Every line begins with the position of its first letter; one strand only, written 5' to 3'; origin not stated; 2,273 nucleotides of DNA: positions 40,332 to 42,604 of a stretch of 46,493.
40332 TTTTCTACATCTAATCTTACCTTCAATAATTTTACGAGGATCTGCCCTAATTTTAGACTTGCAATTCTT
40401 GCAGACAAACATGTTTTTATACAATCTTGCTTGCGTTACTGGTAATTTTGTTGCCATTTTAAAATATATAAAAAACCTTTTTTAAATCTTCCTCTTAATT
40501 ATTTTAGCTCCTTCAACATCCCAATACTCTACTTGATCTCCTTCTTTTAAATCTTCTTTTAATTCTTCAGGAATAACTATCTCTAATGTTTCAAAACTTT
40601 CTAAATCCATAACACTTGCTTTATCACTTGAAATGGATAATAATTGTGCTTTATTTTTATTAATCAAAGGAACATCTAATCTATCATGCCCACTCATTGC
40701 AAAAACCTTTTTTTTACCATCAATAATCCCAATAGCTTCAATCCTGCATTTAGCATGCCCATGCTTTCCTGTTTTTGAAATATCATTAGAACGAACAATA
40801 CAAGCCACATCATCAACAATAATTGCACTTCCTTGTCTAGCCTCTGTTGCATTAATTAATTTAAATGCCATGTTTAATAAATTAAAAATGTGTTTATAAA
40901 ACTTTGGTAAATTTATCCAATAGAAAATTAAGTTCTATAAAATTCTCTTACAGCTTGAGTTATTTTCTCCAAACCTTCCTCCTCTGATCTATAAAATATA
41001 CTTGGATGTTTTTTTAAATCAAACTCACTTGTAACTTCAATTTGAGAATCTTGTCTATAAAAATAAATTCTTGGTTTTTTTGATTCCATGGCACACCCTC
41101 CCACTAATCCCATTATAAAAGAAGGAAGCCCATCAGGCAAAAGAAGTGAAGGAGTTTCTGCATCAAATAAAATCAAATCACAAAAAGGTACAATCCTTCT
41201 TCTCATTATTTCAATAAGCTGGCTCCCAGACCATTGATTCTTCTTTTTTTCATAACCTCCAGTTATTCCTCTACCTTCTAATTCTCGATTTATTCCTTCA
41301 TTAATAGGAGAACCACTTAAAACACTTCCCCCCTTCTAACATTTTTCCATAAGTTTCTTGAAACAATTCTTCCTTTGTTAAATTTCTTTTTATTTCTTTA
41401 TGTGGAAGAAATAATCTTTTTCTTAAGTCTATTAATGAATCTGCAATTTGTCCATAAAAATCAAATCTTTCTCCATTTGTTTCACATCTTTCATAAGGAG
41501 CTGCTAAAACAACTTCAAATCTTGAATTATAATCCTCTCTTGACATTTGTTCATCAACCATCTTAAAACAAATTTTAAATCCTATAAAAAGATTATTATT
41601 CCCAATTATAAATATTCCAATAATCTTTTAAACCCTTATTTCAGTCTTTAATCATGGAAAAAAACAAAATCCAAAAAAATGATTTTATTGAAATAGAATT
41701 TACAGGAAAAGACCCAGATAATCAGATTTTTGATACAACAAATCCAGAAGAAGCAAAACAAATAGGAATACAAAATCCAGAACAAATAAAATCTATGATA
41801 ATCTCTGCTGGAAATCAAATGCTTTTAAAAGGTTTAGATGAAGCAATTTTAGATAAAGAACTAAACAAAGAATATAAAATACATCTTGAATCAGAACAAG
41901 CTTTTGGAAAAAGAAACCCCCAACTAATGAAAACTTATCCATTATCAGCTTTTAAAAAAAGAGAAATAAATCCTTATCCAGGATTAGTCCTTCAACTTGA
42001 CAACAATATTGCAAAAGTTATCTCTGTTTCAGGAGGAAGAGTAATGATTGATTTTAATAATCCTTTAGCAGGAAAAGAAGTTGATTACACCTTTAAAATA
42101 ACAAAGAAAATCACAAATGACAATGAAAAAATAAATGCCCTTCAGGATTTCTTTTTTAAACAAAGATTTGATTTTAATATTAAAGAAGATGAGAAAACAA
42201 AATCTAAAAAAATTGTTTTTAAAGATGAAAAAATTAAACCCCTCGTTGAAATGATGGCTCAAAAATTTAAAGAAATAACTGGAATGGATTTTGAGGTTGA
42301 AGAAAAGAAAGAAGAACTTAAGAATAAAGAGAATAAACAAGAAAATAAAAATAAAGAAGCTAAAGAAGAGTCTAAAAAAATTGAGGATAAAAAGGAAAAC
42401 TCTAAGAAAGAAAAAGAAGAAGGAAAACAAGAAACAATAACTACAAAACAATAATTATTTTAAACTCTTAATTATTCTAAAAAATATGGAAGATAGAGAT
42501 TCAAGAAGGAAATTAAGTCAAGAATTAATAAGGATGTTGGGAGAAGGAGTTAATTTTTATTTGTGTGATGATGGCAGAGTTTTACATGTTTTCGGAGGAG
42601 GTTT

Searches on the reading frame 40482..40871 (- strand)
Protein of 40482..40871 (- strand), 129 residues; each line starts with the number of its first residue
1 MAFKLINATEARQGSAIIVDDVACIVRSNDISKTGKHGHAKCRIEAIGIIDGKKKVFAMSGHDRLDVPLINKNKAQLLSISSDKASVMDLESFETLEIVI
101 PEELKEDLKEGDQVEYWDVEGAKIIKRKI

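Call 83: search_protein_families(library=pfam, proteins=[window:40482-40871:-], max_evalue=0.001)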
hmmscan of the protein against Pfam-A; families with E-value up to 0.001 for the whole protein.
window:40482-40871:- (129 aa): 2 families
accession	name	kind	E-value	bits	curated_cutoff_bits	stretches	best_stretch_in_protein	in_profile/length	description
PF21485.3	IF5A-like_N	-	2.8e-10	40.3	27.1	1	7-54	7-54/63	Translation initiation factor 5A-like, N-terminal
PF01287.26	eIF-5a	-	7.7e-05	23.2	24.2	1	70-125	2-65/69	Eukaryotic elongation factor 5A hypusine, DNA-binding OB fold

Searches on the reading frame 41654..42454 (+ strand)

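Call 83: search_protein_families(library=pfam, proteins=[window:41654-42454:+], max_evalue=0.001)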
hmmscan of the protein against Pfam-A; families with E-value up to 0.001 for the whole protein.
window:41654-42454:+ (266 aa): 2 families
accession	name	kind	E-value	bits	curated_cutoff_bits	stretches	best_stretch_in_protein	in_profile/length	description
PF22199.2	FKBP26_IF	-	3.9e-16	59.1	27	1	96-138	4-46/46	FKBP26, IF domain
PF00254.34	FKBP_C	-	3.6e-05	24.5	21.1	1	3-89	2-76/94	FKBP-type peptidyl-prolyl cis-trans isomerase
